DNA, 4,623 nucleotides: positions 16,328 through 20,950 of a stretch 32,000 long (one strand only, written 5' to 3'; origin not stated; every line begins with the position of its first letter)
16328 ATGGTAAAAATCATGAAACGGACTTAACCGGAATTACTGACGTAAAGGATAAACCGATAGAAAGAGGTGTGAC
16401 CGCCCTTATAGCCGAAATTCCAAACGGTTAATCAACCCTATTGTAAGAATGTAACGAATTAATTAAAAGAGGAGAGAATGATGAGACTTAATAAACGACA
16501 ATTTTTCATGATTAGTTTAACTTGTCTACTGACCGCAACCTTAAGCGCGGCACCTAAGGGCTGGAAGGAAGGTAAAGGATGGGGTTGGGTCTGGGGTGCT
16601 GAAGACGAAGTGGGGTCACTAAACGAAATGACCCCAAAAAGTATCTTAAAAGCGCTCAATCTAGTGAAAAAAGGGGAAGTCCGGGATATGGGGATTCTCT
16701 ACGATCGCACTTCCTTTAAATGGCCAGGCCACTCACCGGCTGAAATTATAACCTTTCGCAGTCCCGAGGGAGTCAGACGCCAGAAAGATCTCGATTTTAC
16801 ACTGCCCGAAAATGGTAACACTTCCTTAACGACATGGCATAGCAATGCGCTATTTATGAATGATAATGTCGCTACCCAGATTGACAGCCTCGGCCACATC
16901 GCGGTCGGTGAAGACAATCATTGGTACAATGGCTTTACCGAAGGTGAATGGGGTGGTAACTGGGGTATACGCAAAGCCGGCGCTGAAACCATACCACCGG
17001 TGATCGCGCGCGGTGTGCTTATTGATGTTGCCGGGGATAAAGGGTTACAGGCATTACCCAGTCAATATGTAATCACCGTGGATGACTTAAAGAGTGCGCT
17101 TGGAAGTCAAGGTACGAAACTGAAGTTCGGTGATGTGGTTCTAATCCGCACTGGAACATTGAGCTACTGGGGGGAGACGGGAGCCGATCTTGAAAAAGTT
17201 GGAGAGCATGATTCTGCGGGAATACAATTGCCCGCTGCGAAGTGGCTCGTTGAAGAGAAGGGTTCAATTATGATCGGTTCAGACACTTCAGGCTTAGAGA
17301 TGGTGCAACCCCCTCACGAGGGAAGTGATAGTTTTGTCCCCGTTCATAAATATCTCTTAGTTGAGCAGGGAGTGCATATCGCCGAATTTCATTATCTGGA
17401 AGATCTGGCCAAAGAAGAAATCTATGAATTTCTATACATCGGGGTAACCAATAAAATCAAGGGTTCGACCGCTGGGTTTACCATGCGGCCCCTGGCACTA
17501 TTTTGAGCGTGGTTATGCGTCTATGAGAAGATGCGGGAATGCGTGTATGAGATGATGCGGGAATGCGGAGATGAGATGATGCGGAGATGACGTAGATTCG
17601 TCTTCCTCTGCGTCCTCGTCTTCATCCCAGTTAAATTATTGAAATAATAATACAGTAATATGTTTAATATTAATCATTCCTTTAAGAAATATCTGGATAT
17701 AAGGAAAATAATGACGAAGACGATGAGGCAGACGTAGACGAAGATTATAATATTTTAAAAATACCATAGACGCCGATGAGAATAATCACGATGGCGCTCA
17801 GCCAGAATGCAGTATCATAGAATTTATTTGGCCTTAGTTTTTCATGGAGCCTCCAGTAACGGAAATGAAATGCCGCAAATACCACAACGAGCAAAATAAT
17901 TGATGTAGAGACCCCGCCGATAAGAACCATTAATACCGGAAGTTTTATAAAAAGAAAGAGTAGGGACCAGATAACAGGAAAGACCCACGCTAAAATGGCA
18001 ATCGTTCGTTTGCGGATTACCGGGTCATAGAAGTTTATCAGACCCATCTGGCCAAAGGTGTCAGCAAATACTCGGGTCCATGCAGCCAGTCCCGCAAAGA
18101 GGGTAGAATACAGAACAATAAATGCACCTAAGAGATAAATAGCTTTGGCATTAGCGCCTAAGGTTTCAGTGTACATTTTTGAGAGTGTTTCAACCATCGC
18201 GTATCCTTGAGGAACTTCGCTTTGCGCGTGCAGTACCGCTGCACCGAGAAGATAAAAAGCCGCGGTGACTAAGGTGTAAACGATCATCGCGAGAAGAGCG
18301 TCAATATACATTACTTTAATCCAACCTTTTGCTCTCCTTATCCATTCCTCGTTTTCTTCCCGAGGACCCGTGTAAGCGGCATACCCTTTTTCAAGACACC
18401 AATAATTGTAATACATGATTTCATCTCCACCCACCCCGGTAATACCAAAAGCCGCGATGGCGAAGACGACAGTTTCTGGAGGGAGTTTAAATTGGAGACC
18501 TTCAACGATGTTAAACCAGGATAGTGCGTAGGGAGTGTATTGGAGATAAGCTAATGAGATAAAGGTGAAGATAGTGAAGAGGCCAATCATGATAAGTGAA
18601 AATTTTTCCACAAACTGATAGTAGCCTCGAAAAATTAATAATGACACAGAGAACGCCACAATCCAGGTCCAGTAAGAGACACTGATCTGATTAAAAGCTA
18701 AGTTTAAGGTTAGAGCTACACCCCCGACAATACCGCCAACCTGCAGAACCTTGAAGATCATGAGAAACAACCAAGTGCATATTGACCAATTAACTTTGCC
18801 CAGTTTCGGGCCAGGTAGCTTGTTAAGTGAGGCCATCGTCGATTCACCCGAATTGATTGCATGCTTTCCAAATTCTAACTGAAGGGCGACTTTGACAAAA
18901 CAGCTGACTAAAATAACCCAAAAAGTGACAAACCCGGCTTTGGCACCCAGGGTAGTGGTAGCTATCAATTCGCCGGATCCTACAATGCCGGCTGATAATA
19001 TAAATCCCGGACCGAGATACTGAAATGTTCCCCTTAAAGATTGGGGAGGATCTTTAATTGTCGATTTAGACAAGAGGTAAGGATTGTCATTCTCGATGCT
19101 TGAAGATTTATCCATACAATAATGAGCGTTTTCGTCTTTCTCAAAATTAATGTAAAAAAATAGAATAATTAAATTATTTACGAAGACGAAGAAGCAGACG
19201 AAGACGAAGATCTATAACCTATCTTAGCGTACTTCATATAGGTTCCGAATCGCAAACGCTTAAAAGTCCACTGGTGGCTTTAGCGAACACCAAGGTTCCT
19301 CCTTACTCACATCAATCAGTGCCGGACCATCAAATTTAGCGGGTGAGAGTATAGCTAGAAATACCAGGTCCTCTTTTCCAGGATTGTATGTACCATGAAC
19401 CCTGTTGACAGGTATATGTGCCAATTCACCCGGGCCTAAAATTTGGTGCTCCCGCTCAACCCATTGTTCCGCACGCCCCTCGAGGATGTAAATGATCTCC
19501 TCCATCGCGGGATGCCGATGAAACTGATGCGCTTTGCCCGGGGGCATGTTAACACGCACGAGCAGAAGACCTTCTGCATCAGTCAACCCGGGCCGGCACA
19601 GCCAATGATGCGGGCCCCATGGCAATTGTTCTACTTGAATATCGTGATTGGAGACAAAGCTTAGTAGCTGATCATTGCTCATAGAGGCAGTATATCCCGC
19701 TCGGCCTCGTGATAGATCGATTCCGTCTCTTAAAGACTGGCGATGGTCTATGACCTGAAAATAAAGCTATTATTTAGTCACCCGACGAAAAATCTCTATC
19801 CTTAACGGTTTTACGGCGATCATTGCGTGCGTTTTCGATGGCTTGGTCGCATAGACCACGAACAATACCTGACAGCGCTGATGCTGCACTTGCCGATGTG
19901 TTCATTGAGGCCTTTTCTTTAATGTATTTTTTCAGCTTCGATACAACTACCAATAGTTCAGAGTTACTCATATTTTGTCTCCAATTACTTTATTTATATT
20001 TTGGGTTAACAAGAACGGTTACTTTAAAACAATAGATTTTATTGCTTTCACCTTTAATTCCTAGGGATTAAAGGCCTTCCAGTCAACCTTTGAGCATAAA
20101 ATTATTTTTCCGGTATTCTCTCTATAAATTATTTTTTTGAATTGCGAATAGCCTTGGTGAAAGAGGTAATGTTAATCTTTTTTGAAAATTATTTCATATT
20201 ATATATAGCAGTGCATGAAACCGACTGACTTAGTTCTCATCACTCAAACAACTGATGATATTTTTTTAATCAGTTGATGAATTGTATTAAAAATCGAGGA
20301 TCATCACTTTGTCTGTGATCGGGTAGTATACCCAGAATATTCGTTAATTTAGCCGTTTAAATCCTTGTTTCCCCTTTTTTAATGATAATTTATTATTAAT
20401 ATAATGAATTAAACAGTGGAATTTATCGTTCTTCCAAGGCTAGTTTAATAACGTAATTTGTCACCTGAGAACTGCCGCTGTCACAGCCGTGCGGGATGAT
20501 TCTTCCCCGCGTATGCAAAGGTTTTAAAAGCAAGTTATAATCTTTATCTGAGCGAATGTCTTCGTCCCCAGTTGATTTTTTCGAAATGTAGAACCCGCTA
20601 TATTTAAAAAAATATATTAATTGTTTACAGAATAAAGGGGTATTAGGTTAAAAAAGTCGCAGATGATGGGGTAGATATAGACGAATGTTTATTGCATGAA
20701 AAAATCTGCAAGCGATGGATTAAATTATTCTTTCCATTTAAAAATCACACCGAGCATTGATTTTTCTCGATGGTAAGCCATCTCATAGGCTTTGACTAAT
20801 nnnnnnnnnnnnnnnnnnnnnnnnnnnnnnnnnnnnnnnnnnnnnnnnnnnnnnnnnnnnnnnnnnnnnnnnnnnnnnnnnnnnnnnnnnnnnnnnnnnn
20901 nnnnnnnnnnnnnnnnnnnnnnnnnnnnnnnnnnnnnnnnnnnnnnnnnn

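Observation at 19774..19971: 65-aa histone-fold gene: a bacterial histone (HBb/Bd0055-like)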

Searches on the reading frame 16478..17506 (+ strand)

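Call 37: search_protein_families(library=pfam, proteins=[window:16478-17506:+], max_evalue=0.001)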
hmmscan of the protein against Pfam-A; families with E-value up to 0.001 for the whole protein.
window:16478-17506:+ (342 aa): 1 family
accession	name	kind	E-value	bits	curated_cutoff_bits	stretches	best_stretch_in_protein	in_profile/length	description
PF04199.19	Cyclase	-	2.5e-19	70.3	23.1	1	116-274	19-141/142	Putative cyclase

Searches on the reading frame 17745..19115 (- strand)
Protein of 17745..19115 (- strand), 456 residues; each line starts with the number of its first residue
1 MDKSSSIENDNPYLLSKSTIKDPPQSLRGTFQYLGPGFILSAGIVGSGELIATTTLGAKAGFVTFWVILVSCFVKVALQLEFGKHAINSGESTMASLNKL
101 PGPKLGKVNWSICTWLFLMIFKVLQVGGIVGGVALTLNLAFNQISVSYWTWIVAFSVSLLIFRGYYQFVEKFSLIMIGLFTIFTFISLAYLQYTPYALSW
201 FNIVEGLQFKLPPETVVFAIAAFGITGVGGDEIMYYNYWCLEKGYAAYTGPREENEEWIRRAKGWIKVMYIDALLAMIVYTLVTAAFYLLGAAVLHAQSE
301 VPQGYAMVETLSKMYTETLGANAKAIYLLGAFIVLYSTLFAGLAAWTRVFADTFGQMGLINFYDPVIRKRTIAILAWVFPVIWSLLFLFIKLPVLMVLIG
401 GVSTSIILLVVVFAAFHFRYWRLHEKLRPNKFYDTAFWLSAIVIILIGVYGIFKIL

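Call 37: search_protein_families(library=pfam, proteins=[window:17745-19115:-], max_evalue=0.001)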
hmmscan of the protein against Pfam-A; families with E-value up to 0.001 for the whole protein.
window:17745-19115:- (456 aa): 0 families

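Call 51: search_protein_families(library=ncbifam, proteins=[window:17745-19115:-], max_evalue=1)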
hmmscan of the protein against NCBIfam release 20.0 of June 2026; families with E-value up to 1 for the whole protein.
window:17745-19115:- (456 aa): 4 families
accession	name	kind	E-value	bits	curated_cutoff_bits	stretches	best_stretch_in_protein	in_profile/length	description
NF037982.1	Nramp_1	equivalog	3.2e-32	112.2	50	1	35-411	1-392/404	Nramp family divalent metal transporter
NF001923.0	PRK00701.1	subfamily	2.1e-13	49.8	430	1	19-450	22-430/439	Mn(2+) uptake NRAMP transporter MntH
NF041484.1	membrane_YmiC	equivalog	0.0002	20.8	42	1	142-161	1-20/30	small membrane protein YmiC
TIGR01197.1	nramp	subfamily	0.37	10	272.5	0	30-374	3-339/390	metal ion transporter, metal ion (Mn2+/Fe2+) transporter (Nramp) family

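Call 52: search_protein_families(library=pfam, proteins=[window:17745-19115:-], max_evalue=10)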
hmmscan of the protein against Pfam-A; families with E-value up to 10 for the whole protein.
window:17745-19115:- (456 aa): 1 family
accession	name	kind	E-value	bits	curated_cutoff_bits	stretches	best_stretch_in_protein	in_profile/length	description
PF23694.1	YmiC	-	0.03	14.7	27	1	147-161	7-21/31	YmiC-like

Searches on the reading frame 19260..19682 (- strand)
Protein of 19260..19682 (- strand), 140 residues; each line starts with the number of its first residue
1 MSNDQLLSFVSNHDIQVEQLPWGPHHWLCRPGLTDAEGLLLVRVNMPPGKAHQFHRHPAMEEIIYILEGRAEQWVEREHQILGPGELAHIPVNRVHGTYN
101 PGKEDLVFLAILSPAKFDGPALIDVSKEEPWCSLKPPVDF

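Call 37: search_protein_families(library=pfam, proteins=[window:19260-19682:-], max_evalue=0.001)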
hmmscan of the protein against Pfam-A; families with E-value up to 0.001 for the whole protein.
window:19260-19682:- (140 aa): 4 families
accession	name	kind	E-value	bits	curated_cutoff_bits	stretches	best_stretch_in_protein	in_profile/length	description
PF07883.17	Cupin_2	-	7.6e-18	64.4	27.2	1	43-111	2-69/70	Cupin domain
PF00190.28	Cupin_1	-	1.6e-08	34.7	22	1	38-113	32-114/151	Cupin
PF02311.25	AraC_binding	-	1.1e-06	28.9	21.1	1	45-126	9-89/135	AraC-like ligand binding domain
PF01050.24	MannoseP_isomer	-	0.00044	20.9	23.6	1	33-111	22-100/116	Mannose-6-phosphate isomerase C-terminal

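Call 51: search_protein_families(library=ncbifam, proteins=[window:19260-19682:-], max_evalue=1)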
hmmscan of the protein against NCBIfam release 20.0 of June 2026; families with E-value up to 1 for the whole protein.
window:19260-19682:- (140 aa): 8 families
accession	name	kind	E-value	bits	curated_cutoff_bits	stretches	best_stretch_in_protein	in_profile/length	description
TIGR03404.1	bicupin_oxalic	subfamily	4.1e-05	22.8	254.2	1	42-119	248-330/367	bicupin, oxalate decarboxylase family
TIGR03214.2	ura-cupin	equivalog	0.0018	17.8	200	1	44-109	52-119/249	(S)-ureidoglycine aminohydrolase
NF008376.0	PRK11171.1-5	equivalog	0.0023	17.2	338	1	39-109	70-139/278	(S)-ureidoglycine aminohydrolase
NF012004.0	PRK15460.1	equivalog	0.0029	16.3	859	1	42-114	388-460/478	mannose-1-phosphate guanyltransferase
TIGR01479.1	GMP_PMI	equivalog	0.0031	16.4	372.95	1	35-113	371-449/467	mannose-1-phosphate guanylyltransferase/mannose-6-phosphate isomerase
NF040771.1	AAH_UGLYAH2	exception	0.019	14.2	350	1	29-104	53-129/267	bifunctional allantoicase/(S)-ureidoglycine aminohydrolase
NF049940.1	MandnitrLy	equivalog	0.098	12.5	140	1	41-111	37-107/130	(R)-mandelonitrile lyase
NF008373.0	PRK11171.1-2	equivalog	0.13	11.5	445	1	41-108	72-138/274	(S)-ureidoglycine aminohydrolase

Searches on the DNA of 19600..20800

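Call 69: search_rna_families(source=window, start=19600, end=20800, threshold=evalue, max_evalue=1)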
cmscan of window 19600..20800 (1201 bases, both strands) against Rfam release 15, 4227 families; matches with E-value up to 1: 1.
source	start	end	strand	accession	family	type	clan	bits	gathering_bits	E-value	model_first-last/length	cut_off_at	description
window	20251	20313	+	RF02297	TtnuCD21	Gene; snRNA; snoRNA; CD-box;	-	25.3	70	0.51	1-65/65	no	Tetrahymena snoRNA TtnuCD21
